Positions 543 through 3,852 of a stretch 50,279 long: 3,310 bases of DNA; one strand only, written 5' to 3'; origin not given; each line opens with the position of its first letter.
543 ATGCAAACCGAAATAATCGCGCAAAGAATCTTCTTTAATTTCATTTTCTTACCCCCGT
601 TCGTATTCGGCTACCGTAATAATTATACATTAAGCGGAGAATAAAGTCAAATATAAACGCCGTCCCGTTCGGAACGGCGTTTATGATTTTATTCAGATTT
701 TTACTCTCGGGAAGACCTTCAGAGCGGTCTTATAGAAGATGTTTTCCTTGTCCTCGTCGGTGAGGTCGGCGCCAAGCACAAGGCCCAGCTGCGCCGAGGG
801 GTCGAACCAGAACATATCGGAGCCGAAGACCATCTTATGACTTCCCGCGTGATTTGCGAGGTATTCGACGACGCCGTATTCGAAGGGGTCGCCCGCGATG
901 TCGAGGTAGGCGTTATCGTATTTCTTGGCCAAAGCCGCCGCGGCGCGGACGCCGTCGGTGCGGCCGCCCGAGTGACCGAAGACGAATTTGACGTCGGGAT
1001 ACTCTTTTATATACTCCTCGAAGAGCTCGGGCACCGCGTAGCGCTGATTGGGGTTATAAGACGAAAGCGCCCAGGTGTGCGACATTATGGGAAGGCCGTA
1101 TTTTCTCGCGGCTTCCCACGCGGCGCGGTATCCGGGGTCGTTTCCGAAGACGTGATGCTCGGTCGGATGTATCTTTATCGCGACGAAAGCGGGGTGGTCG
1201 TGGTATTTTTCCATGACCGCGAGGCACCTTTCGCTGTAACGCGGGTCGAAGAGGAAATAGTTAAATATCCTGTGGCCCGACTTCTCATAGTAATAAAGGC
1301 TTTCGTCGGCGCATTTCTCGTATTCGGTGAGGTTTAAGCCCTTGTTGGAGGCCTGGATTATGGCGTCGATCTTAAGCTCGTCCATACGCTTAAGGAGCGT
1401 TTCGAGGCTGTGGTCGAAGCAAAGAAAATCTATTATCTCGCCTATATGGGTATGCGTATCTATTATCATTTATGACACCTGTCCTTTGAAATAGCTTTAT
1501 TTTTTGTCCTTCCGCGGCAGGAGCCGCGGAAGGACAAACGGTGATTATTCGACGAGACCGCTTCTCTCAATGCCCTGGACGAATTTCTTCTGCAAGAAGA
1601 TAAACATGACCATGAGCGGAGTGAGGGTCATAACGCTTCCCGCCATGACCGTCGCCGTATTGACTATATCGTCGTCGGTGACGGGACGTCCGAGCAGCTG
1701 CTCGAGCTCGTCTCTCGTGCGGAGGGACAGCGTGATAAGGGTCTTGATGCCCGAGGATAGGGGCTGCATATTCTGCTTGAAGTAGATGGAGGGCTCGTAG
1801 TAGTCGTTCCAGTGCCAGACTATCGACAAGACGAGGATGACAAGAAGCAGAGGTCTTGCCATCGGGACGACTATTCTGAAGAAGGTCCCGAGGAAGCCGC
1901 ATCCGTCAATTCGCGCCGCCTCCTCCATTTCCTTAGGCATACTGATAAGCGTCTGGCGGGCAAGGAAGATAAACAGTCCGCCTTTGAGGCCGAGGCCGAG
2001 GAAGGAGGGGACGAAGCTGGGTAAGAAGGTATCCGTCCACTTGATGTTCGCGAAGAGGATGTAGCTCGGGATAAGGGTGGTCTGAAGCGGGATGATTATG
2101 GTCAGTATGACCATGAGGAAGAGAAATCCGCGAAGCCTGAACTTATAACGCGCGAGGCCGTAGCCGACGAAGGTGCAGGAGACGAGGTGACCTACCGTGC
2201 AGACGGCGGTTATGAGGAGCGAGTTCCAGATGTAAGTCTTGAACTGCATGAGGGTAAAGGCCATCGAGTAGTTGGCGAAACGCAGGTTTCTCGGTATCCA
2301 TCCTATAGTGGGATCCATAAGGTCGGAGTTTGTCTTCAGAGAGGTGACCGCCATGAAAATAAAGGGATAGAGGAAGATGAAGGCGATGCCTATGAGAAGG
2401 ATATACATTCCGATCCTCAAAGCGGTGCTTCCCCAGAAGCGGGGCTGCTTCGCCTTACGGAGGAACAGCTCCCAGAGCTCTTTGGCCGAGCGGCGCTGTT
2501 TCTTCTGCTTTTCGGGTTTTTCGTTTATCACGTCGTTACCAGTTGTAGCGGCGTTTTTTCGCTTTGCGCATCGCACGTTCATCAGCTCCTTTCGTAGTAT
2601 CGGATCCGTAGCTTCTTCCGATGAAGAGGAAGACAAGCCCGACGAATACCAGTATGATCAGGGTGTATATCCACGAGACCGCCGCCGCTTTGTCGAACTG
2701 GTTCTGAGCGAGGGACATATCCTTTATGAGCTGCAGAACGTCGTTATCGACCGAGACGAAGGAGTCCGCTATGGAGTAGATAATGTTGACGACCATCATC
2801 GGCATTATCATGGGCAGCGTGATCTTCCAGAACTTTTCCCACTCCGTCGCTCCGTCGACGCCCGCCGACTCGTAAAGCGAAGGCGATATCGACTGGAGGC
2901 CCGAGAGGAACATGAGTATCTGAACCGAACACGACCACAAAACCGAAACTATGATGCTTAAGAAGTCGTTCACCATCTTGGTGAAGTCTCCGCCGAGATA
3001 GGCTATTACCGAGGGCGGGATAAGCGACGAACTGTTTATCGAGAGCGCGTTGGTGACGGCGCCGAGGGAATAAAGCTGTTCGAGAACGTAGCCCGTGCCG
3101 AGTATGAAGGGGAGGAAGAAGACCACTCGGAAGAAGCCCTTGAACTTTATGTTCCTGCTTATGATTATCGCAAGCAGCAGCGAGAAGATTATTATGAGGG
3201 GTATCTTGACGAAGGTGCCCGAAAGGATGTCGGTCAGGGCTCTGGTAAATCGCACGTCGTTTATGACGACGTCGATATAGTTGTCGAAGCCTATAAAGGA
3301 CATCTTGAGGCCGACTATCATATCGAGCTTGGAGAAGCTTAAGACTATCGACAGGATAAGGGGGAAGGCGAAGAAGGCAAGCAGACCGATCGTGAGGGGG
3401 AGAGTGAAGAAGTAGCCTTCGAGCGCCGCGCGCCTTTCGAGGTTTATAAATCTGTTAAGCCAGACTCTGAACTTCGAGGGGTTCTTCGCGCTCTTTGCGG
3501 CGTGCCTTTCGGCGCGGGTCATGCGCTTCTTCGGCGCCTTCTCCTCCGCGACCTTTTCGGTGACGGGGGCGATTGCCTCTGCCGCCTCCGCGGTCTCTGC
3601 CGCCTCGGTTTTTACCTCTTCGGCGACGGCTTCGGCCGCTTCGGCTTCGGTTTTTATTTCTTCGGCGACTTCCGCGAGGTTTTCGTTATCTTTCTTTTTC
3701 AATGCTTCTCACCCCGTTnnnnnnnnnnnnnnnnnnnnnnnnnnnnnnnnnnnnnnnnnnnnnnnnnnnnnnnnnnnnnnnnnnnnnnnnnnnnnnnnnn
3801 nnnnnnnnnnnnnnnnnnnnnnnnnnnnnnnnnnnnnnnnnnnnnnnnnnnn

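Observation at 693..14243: Eight-gene ABC-type operon: two permease pairs, one giant binding protein, no ATPase, no regulator, plus two large uncharacterised surface proteins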

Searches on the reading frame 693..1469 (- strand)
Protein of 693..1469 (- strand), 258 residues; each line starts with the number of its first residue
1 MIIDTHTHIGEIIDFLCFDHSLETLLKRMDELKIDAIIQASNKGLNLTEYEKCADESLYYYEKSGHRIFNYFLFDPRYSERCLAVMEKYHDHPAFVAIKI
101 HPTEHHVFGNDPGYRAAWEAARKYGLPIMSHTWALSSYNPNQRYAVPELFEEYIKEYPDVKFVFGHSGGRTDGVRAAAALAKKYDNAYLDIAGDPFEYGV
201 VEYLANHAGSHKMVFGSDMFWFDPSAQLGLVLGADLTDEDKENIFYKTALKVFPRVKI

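Call 5: search_protein_families(library=pfam, proteins=[window:693-1469:-], max_evalue=0.01)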
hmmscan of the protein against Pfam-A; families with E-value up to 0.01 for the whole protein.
window:693-1469:- (258 aa): 1 family
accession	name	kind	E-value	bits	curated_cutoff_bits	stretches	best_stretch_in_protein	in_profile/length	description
PF04909.20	Amidohydro_2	-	2.1e-28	100.4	26.4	1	60-254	72-288/289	Amidohydrolase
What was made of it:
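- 693..1469 (-): g8: cytoplasmic Amidohydro_2-family metal hydrolase. It is an addition specific to this clade and is not part of the conserved cassette. PF04909 E = 2.1e-28 (call 5).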

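Call 6: search_protein_families(library=ncbifam, proteins=[window:693-1469:-], max_evalue=0.01)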
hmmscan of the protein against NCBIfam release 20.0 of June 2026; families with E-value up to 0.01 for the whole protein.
window:693-1469:- (258 aa): 0 families
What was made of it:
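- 693..1469 (-): No NCBIfam hit (call 6).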

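Call 14: search_solved_structures(query=window:693-1469:-, max_evalue=1)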
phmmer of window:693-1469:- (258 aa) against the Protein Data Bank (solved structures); distinct sequences matched with E-value up to 1: 6.
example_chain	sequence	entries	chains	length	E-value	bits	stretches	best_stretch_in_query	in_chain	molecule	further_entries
3cjp_A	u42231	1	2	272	0.00031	23.6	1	134-224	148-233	Predicted amidohydrolase, dihydroorotase family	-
5z50_A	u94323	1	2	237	0.023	17.5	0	133-168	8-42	Cys regulon transcriptional activator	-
8zu1_A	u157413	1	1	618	0.081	15.6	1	113-158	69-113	cellulose CelS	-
1usw_A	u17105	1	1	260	0.46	13.2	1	146-196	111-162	FERULOYL ESTERASE A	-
2hl6_A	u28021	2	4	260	0.46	13.2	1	146-196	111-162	Feruloyl esterase A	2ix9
1uwc_A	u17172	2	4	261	0.47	13.1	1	146-196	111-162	FERULOYL ESTERASE A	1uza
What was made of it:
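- On Amidohydro_2 (PF04909): No equivalog or subfamily model matches, and the only solved relative is an uncharacterised amidohydrolase, 3cjp (calls 6, 14).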

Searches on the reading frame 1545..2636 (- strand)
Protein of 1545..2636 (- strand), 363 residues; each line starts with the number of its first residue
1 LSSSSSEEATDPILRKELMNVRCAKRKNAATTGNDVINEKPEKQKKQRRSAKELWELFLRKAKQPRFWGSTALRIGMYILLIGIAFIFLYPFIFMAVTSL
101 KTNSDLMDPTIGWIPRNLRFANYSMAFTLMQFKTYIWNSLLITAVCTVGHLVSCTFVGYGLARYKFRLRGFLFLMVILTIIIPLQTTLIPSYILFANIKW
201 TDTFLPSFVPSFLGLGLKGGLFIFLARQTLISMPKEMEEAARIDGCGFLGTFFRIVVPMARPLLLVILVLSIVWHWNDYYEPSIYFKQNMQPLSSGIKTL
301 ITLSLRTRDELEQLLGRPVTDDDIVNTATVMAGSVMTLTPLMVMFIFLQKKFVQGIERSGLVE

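Call 5: search_protein_families(library=pfam, proteins=[window:1545-2636:-], max_evalue=0.01)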
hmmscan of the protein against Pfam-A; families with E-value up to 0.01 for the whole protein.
window:1545-2636:- (363 aa): 1 family
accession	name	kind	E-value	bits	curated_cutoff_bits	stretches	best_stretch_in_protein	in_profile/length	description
PF00528.27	BPD_transp_1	-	1.3e-15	58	26.4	1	156-354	3-180/184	Binding-protein-dependent transport system inner membrane component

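Call 6: search_protein_families(library=ncbifam, proteins=[window:1545-2636:-], max_evalue=0.01)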
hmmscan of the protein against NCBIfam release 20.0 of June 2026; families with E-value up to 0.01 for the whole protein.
window:1545-2636:- (363 aa): 9 families
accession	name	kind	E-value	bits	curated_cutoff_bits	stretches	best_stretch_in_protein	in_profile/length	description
NF008210.0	PRK10973.1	equivalog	2e-22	80.2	297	1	79-356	15-276/281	sn-glycerol-3-phosphate ABC transporter permease UgpE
NF040932.1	ABC_arch_GlcU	equivalog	2.8e-18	66.5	340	1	78-356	6-264/272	glucose ABC transporter permease GlcU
NF008231.0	PRK10998.1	equivalog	4.7e-12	46.1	261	1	133-287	82-238/296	maltose ABC transporter permease MalG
TIGR01581.1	Mo_ABC_porter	hypoth_equivalog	1.9e-07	30.8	210.3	1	120-271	7-167/225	ABC transporter permease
NF007852.0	PRK10561.1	equivalog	1.3e-06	28.5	335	1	228-280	179-231/295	sn-glycerol-3-phosphate ABC transporter permease UgpA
NF040839.1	tungstate_WtpB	equivalog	1.4e-06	28.1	340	1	135-269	45-187/251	tungstate ABC transporter permease WtpB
TIGR02141.1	modB_ABC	equivalog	5.3e-05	22.9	182.6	1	139-271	3-144/208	molybdate ABC transporter permease subunit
NF008232.0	PRK10999.1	equivalog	0.0005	18.9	392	1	224-279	392-447/520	maltose ABC transporter permease MalF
NF007047.0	PRK09500.1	equivalog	0.00059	19.5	326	1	83-273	12-194/257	spermidine/putrescine ABC transporter permease PotC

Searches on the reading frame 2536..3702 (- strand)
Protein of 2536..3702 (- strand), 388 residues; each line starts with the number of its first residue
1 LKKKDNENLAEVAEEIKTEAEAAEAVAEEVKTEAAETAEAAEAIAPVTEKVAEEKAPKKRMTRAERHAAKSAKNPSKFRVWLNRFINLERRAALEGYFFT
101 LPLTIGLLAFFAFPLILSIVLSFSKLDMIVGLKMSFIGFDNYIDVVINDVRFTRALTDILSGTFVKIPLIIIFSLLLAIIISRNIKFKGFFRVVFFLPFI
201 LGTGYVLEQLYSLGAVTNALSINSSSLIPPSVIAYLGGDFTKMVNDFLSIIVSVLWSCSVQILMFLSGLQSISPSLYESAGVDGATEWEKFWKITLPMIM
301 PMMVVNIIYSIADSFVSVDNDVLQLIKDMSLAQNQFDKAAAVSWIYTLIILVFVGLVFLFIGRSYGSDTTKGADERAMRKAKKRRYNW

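Call 5: search_protein_families(library=pfam, proteins=[window:2536-3702:-], max_evalue=0.01)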
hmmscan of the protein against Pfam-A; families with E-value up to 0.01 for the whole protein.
window:2536-3702:- (388 aa): 1 family
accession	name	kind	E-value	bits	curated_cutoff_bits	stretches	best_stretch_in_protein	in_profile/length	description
PF00528.27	BPD_transp_1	-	1.2e-06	28.8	26.4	1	152-354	15-168/184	Binding-protein-dependent transport system inner membrane component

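Call 6: search_protein_families(library=ncbifam, proteins=[window:2536-3702:-], max_evalue=0.01)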
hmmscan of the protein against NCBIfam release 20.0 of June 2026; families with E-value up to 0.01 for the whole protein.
window:2536-3702:- (388 aa): 12 families
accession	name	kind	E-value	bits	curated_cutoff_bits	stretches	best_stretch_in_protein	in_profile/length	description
NF007852.0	PRK10561.1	equivalog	5e-15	56.1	335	1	94-320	12-236/295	sn-glycerol-3-phosphate ABC transporter permease UgpA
NF008231.0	PRK10998.1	equivalog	2.3e-07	30.7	261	1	244-318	156-230/296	maltose ABC transporter permease MalG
NF008232.0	PRK10999.1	equivalog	2.6e-06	26.5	392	1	136-315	264-444/520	maltose ABC transporter permease MalF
TIGR03262.1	PhnU2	equivalog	3.2e-06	26.1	593.25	1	109-348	12-244/546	putative 2-aminoethylphosphonate ABC transporter permease subunit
TIGR01581.1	Mo_ABC_porter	hypoth_equivalog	2.1e-05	24.1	210.3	1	240-311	96-168/225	ABC transporter permease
TIGR00969.1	3a0106s02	subfamily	2.3e-05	24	240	1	265-313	162-210/272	sulfate ABC transporter permease subunit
TIGR03416.1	ABC_choXWV_perm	equivalog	2.6e-05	23.8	363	1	250-312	154-216/267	choline ABC transporter permease subunit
NF040932.1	ABC_arch_GlcU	equivalog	0.0016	18.1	340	1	167-314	58-201/272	glucose ABC transporter permease GlcU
NF006939.0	PRK09421.1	equivalog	0.0028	17.1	262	0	240-315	77-162/230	molybdate ABC transporter permease subunit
TIGR02141.1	modB_ABC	equivalog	0.003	17.2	182.6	1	168-312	12-146/208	molybdate ABC transporter permease subunit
NF040931.1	ABC_arch_GlcT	equivalog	0.0044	16.7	360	0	107-306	8-203/278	glucose ABC transporter permease GlcT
NF008208.0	PRK10971.1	equivalog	0.0049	16.4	415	0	114-315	25-209/277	sulfate/thiosulfate ABC transporter permease CysT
